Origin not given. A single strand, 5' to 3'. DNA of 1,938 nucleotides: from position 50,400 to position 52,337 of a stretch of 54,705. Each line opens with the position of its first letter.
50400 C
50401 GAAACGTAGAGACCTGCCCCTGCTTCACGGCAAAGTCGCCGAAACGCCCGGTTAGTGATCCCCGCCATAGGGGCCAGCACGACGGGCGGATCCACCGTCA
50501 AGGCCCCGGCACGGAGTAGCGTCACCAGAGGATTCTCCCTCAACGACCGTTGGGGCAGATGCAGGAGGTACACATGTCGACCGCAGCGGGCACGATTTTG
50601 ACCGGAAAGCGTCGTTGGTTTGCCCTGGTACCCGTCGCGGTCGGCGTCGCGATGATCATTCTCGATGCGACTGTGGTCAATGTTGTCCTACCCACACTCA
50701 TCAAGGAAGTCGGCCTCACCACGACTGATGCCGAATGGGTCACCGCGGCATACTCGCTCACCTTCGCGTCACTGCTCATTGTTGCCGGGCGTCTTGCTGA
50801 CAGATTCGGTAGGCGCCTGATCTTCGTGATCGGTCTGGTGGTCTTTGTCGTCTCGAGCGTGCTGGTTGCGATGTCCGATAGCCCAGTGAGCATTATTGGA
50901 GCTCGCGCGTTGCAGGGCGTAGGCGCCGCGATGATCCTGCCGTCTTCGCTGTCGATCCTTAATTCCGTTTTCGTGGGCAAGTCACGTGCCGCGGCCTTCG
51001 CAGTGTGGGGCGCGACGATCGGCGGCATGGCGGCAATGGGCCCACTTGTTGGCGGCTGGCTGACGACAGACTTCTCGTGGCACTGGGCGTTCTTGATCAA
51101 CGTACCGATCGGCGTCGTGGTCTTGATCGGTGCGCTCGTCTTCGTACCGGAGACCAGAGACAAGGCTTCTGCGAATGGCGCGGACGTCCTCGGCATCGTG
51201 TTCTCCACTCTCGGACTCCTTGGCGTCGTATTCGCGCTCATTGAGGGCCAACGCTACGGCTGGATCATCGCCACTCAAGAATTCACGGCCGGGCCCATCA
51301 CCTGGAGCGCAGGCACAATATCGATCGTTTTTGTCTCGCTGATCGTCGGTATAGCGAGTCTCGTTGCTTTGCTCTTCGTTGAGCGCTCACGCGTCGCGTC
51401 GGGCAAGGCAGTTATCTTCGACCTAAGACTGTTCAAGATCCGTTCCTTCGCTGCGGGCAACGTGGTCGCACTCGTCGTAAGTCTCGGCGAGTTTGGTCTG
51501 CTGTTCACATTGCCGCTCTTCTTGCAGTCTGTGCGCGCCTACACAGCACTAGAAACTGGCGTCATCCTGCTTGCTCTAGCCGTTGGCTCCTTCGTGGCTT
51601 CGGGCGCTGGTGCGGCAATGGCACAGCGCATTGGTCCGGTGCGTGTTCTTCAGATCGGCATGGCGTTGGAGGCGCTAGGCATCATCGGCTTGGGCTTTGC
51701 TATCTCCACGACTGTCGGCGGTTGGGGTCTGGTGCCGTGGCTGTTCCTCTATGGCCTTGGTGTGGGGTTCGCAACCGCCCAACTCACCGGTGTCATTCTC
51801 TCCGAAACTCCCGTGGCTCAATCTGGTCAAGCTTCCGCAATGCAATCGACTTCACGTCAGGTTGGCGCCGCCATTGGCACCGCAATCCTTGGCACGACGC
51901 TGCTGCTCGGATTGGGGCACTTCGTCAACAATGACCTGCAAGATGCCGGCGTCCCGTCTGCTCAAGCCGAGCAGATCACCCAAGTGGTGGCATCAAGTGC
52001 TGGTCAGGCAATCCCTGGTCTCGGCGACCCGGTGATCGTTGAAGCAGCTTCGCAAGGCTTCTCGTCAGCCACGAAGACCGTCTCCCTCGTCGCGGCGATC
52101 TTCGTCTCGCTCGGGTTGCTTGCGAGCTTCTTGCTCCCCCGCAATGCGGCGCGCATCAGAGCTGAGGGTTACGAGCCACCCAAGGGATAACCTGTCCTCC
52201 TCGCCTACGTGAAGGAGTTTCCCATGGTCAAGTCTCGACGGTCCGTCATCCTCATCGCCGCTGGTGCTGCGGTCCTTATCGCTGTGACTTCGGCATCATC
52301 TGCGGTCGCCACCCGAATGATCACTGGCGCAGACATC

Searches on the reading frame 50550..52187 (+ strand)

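Call 14: search_protein_families(library=pfam, proteins=[window:50550-52187:+], max_evalue=0.001)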
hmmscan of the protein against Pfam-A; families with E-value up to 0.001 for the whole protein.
window:50550-52187:+ (546 aa): 3 families
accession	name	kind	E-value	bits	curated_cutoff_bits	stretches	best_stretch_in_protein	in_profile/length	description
PF07690.21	MFS_1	-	2.6e-48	165.2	33.4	2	30-212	2-187/347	Major Facilitator Superfamily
PF00083.30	Sugar_tr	-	2.2e-07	30.6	22.3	1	36-202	23-194/452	Sugar (and other) transporter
PF05977.19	MFS_3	-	3.8e-05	22.8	27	1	63-203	49-193/524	Transmembrane secretion effector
